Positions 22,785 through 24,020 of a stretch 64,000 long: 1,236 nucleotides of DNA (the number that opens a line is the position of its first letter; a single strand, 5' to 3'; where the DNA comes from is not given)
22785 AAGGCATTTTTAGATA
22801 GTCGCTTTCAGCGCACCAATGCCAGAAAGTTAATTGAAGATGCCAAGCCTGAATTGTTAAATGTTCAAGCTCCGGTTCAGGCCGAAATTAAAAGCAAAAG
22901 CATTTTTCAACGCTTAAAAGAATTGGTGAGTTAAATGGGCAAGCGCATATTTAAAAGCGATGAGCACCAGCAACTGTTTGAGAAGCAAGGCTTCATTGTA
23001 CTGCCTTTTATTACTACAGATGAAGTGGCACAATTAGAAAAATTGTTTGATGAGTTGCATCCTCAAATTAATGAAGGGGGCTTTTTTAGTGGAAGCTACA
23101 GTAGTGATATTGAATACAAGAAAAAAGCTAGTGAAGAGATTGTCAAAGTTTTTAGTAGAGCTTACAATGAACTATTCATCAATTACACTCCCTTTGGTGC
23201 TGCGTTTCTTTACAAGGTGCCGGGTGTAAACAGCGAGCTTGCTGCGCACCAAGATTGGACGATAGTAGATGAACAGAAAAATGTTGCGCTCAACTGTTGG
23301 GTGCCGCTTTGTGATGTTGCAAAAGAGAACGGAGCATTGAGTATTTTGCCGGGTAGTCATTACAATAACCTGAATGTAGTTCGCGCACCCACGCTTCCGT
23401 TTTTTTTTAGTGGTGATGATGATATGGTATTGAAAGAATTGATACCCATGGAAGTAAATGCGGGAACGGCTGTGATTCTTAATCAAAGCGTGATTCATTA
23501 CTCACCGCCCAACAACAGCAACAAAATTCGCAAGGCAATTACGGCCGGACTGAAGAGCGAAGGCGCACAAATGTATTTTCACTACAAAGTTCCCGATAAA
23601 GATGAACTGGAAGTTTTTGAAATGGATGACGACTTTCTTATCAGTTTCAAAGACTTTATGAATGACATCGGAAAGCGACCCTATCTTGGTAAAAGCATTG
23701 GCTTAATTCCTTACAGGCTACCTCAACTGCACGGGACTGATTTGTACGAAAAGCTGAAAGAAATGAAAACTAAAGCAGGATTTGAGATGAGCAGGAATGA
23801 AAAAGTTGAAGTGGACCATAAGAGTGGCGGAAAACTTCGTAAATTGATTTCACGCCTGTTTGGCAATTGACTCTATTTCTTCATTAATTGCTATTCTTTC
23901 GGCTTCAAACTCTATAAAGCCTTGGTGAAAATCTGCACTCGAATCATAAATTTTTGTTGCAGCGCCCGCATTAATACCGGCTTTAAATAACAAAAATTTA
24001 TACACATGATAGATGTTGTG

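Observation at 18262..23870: Tandem array of PhyH-type dioxygenase paralogs wrapped around the ABC permease gene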

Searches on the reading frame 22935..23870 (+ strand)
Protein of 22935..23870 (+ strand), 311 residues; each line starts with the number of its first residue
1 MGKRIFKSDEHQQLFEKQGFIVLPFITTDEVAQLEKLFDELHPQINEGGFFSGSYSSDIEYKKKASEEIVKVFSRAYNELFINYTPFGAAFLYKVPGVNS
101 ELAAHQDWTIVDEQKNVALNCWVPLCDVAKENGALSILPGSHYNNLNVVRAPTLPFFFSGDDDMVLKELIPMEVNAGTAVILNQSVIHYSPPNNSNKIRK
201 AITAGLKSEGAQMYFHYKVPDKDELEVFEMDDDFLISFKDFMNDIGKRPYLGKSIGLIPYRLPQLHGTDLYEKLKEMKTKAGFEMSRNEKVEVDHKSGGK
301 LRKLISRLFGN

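Call 4: search_protein_families(library=pfam, proteins=[window:22935-23870:+], max_evalue=0.01)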
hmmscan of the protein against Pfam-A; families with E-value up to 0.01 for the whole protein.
window:22935-23870:+ (311 aa): 1 family
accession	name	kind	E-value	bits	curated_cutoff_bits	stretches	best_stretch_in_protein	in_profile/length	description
PF05721.19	PhyH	-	5.8e-22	79.5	22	1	16-201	2-213/213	Phytanoyl-CoA dioxygenase (PhyH)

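Call 13: find_encoding_contigs(protein=window:22935-23870:+, flank=10000, max_places=6)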
Protein window:22935-23870:+ (311 aa): no gene with exactly this product is on record in the collection.
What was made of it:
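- Tried and rejected: Exact look-up of paralogue E in the contig index found nothing (call 13).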

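Call 14: find_homologous_proteins(query=A1, max_evalue=0.00001)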
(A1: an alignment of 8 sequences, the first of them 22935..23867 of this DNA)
Query A1 (8 sequences) (311 aa, profile of the alignment): 597 proteins with E <= 0.00001 among 5186 candidates; the best 120 are listed.
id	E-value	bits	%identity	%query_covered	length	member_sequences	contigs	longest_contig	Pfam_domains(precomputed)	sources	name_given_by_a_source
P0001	7.6e-181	618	57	84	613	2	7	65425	PF05721.20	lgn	-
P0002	3.5e-180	616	53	93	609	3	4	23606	PF05721.20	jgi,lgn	jgi:ectoine hydroxylase-related dioxygenase (phytanoyl-CoA dioxygenase family)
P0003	9.0e-180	614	52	93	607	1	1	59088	PF05721.20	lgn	-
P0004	6.6e-179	611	56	84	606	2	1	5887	PF05721.20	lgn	-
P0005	1.2e-177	607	53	93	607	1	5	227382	PF05721.20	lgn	-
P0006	3.1e-177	606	50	99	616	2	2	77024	PF05721.20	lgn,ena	-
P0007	6.6e-177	605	51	98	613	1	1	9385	PF05721.20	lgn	-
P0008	1.7e-176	604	54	86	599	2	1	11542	PF05721.20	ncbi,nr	ncbi:MAG: phytanoyl-CoA dioxygenase family protein [Flavobacteriales bacterium]|nr:phytanoyl-CoA dio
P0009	5.1e-176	602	56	90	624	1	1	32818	PF05721.20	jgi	jgi:ectoine hydroxylase-related dioxygenase (phytanoyl-CoA dioxygenase family)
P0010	6.9e-176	602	55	84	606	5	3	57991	PF05721.20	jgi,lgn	-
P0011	1.3e-175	601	50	99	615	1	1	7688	PF05721.20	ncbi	-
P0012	1.0e-174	598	49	98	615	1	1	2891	PF05721.20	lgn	-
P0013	1.1e-174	598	54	85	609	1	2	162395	PF05721.20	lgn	-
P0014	4.0e-174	596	55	91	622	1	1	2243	PF05721.20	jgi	jgi:ectoine hydroxylase-related dioxygenase (phytanoyl-CoA dioxygenase family)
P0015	5.4e-174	595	55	84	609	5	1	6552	PF05721.20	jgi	jgi:ectoine hydroxylase-related dioxygenase (phytanoyl-CoA dioxygenase family)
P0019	3.2e-171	586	57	84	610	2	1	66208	PF05721.20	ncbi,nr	ncbi:MAG: phytanoyl-CoA dioxygenase family protein [Flavobacteriales bacterium]|nr:phytanoyl-CoA dio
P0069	4.0e-97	343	78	93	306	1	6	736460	PF05721.20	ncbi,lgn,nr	ncbi:MAG: phytanoyl-CoA dioxygenase family protein [Chitinophagales bacterium]|nr:phytanoyl-CoA diox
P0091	4.4e-95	336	77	92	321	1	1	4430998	PF05721.20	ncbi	-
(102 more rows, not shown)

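Call 15: find_related_loci(query=window:22935-23867:+, collection=genome_contigs, flank=10000)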
Query window:22935-23867:+ (311 aa) in genome_contigs; peptide patterns used: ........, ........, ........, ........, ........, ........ (x = any residue, [..] = any of these).
204 stretches matched a pattern; 145 encode a relative of the query (tblastn E <= 1e-3); the best 80 are kept; 80 distinct loci.
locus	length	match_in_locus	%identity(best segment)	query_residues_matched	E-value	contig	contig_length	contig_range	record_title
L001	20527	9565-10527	80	1-310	2e-162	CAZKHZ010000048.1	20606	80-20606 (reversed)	MAG TPA_asm: uncultured Chitinophagaceae bacterium isolate SRP128246_co1_483 genome assembly, contig: NODE_5269_length_2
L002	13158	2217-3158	74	1-309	1e-160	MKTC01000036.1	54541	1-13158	MAG: Bacteroidetes bacterium 37-13 scnpilot_p_inoc_scaffold_634, whole genome shotgun sequence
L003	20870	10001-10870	78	1-290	5e-159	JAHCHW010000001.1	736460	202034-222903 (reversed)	MAG: Chitinophagales bacterium isolate TGS_BAC7 BAC7_1, whole genome shotgun sequence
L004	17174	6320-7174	83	1-285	9e-157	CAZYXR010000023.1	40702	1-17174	MAG TPA_asm: uncultured Chitinophagaceae bacterium isolate binchicken_co179_76 genome assembly, contig: NODE_2607_length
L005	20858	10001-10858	77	1-285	9e-147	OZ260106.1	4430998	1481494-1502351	MAG: uncultured Bacteroidia bacterium isolate CRY1-m2-bin03 genome assembly, chromosome: 1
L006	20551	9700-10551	74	1-284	5e-145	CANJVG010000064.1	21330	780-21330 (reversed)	MAG: Bacteroidetes bacterium isolate RH-23may17-913 genome assembly, contig: RH-23may17-C18040, whole genome shotgun seq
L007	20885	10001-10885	70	1-295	3e-143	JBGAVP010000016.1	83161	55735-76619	MAG: Chitinophagales bacterium isolate MAG_AAO_H10.2 AAOH10-2_opera_contig_1409, whole genome shotgun sequence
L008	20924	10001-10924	65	1-308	3e-142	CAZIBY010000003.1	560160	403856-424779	MAG TPA_asm: uncultured Chitinophagaceae bacterium isolate binchicken_co284_129 genome assembly, contig: NODE_10_length_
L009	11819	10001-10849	74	1-283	8e-142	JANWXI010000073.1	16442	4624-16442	MAG: Chitinophagales bacterium isolate SKYG42 NODE_73_length_16442_cov_5.875833, whole genome shotgun sequence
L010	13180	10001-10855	69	1-285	6e-141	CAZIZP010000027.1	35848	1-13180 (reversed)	MAG TPA_asm: uncultured Chitinophagaceae bacterium isolate SRP319275_co3_200 genome assembly, contig: NODE_1406_length_3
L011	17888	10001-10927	66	1-309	2e-140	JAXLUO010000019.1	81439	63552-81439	MAG: Chitinophagales bacterium isolate STL-BAC32 C2.193.fa-19, whole genome shotgun sequence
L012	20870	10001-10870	71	1-288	5e-140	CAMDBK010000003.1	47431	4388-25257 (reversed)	MAG: Chitinophaga pinensis isolate MaH-04nov19-256 genome assembly, contig: MaH-04nov19-C1571, whole genome shotgun sequ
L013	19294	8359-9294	66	1-310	8e-138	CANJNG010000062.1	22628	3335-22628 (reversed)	MAG: Bacteroidetes bacterium isolate RH-23may17-554 genome assembly, contig: RH-23may17-C16509, whole genome shotgun seq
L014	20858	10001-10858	69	1-286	8e-137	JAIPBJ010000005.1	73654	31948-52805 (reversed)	MAG: Flavobacteriales bacterium isolate Tobar13m-G24 Tobar13m-C492, whole genome shotgun sequence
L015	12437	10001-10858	67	1-286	3e-134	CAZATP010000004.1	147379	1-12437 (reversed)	MAG TPA_asm: uncultured Chryseobacterium sp. isolate SRP319275_co3_132 genome assembly, contig: NODE_162_length_147379_c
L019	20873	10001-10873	66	1-290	7e-129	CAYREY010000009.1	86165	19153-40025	MAG TPA_asm: uncultured Chitinophaga sp. isolate SRP285395_co1_464 genome assembly, contig: NODE_275_length_86165_cov_21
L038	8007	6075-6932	60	1-287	2e-110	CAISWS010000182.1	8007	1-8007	MAG: uncultured Bacteroidetes bacterium isolate AM3_bin-0905 genome assembly, contig: bin-0905:182/527, whole genome sho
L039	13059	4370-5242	59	1-289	5e-109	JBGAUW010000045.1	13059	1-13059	MAG: Chitinophagales bacterium isolate MAG_MBR_H10.09 MBRH10-9_opera_contig_14680, whole genome shotgun sequence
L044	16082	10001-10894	52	5-300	8e-105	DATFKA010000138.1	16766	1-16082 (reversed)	MAG TPA_asm: Saprospiraceae bacterium isolate SMAG_U9158 k141_270999, whole genome shotgun sequence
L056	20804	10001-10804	54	5-270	3e-97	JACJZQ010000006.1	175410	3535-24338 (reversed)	MAG: Flavobacteriales bacterium isolate HK-STAS-BACT-68 HK-STAS-BACT-68_6, whole genome shotgun sequence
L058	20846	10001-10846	51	5-284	5e-96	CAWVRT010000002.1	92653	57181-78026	MAG TPA_asm: uncultured Chitinophagales bacterium isolate ERR3589587_concoct_54 genome assembly, contig: ERZ7462733.120,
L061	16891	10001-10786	54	5-264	4e-95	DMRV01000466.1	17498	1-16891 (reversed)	MAG TPA_asm: Flavobacteriales bacterium isolate UBA10329 contig_35555, whole genome shotgun sequence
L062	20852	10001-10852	55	1-283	1e-94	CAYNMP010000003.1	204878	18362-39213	MAG TPA_asm: uncultured Chitinophagaceae bacterium isolate SRP199154_co2_124 genome assembly, contig: NODE_24_length_204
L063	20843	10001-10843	50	3-282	2e-93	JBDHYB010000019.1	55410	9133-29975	MAG: Chitinophagales bacterium isolate AS-MICRO-OLR.239 NODE_1523_length_55410_cov_6.369260, whole genome shotgun sequen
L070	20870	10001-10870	67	1-290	4e-136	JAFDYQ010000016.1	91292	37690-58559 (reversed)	MAG: Bacteroidetes bacterium isolate SZAS-59 LIN-388__16__length-91292, whole genome shotgun sequence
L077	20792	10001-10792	43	1-265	2e-72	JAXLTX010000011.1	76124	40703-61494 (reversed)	MAG: Chitinophagales bacterium isolate STL-BAC15 C1.327.fa-11, whole genome shotgun sequence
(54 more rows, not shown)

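Call 16: search_solved_structures(query=A1, max_evalue=0.01)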
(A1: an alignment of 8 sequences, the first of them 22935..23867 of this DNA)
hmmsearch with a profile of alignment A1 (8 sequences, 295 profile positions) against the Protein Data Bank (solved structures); distinct sequences matched with E-value up to 0.01: 37.
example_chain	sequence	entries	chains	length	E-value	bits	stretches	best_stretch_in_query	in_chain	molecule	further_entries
2opw_A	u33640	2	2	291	2.2e-18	69.7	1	88-210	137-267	PHYHD1 protein | Phytanoyl-CoA dioxygenase domain-containing protein 1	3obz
5epa_A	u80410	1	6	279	7.4e-18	68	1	10-213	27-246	SnoK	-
9c9n_A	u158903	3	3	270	2.3e-17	66.4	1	88-222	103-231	Fe/2-OG dependent dioxygenase MysH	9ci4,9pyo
9pze_A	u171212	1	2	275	2.3e-17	66.4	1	88-222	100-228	Fe/2-OG dependent dioxygenase MysH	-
2a1x_A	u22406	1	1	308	1.4e-14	57.2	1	12-224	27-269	Phytanoyl-CoA dioxygenase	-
4xab_A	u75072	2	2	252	1.2e-11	47.6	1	93-213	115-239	EvdO2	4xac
5ep9_A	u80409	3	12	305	5.4e-11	45.4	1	104-213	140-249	SnoN,Epimerase SnoN | SnoN,SnoN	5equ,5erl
6zyk_A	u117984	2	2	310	2.6e-10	43.2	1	99-204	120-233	Monooxygenase | Uncharacterized protein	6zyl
2rdn_A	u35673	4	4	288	2.2e-08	36.8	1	104-202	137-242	1-deoxypentalenic acid 11-beta hydroxylase; Fe(II)/alpha-ketoglutarate dependent hydroxyla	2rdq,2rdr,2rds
3emr_A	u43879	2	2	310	3.6e-08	36.2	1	9-206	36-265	EctD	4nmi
5nch_A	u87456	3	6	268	1.9e-07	33.7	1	101-205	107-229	Leucine hydroxylase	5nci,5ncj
2fct_A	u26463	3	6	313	2.6e-07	33.4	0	120-148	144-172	syringomycin biosynthesis enzyme 2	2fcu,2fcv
4xaa_A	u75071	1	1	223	4.5e-07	32.6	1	92-209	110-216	Putative oxygenase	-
8zyb_E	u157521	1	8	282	5e-07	32.4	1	123-228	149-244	DhiD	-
7fcb_C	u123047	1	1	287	1.1e-06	31.3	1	71-242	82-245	2-oxoglutarate/Fe(II)-dependent dioxygenase SptF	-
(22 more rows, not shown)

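Call 17: search_protein_families(library=ncbifam, proteins=[window:22935-23870:+], max_evalue=0.001)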
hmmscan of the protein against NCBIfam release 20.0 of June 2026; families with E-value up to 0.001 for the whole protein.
window:22935-23870:+ (311 aa): 2 families
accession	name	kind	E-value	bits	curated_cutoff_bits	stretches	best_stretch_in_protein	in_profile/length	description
TIGR01762.1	chlorin-enz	subfamily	1.6e-05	24.4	226.3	0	113-143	128-158/288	chlorinating enzyme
NF052437.1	MPhHdxlPhnYGIM8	equivalog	1.9e-05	24.3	500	1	93-202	106-209/260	methylphosphonate hydroxylase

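Call 21: find_encoding_contigs(protein=P0091, flank=10000, max_places=2)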
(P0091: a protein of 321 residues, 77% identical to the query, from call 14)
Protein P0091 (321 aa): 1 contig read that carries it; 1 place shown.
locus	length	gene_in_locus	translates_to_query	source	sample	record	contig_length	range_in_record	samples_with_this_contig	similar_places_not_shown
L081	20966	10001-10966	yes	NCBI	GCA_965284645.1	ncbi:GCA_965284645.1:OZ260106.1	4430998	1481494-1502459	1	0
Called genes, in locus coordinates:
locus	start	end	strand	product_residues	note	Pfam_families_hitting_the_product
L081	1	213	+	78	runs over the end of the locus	-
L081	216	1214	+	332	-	PF08545:ACP_syn_III, PF08541:ACP_syn_III_C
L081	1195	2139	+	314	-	PF00535:Glycos_transf_2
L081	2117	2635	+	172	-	PF13302:Acetyltransf_3, PF13523:Acetyltransf_8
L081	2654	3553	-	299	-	-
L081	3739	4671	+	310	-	PF00155:Aminotran_1_2 (weak), PF01041:DegT_DnrJ_EryC1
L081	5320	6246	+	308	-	PF05721:PhyH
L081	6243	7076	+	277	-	PF01061:ABC2_membrane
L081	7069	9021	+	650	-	PF05721:PhyH, PF13759:2OG-FeII_Oxy_5 (faint), PF05721:PhyH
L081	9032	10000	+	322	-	PF05721:PhyH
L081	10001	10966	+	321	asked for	PF05721:PhyH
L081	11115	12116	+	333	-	PF01408:GFO_IDH_MocA, PF02894:GFO_IDH_MocA_C, PF22725:GFO_IDH_MocA_C3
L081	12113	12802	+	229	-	PF00535:Glycos_transf_2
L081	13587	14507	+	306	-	PF05721:PhyH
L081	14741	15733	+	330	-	-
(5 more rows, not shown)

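Call 22: find_encoding_contigs(protein=P0019, flank=10000, max_places=2)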
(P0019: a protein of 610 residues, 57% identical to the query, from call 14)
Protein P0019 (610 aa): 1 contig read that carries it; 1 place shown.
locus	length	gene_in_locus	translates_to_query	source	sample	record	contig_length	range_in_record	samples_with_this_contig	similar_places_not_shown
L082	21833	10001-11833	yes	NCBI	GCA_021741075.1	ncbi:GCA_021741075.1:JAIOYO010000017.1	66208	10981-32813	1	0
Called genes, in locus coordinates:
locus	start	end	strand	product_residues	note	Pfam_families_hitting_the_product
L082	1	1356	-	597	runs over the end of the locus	-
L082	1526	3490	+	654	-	PF13522:GATase_6, PF12481:DUF3700 (weak), PF13537:GATase_7, PF00733:Asn_synthase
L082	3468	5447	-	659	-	PF13231:PMT_2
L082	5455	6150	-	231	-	PF00535:Glycos_transf_2, PF10111:Glyco_tranf_2_2 (weak), PF13641:Glyco_tranf_2_3 (weak)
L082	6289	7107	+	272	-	PF01061:ABC2_membrane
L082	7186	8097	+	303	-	PF05721:PhyH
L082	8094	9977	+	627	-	PF05721:PhyH, PF13640:2OG-FeII_Oxy_3 (faint), PF13759:2OG-FeII_Oxy_5 (faint), PF05721:PhyH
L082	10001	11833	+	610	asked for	PF05721:PhyH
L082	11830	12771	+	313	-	PF05721:PhyH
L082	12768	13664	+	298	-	PF05721:PhyH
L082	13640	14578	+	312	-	PF01209:Ubie_methyltran (weak), PF02353:CMAS, PF13489:Methyltransf_23, PF13847:Methyltransf_31, PF08241:Methyltransf_11, PF08242:Methyltransf_12, PF13649:Methyltransf_25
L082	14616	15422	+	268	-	PF22814:WelO5, PF13640:2OG-FeII_Oxy_3 (faint)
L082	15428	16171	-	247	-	PF00535:Glycos_transf_2, PF10111:Glyco_tranf_2_2 (weak)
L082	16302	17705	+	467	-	PF01565:FAD_binding_4, PF04030:ALO (faint)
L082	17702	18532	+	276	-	PF00106:adh_short, PF08659:KR (weak), PF13561:adh_short_C2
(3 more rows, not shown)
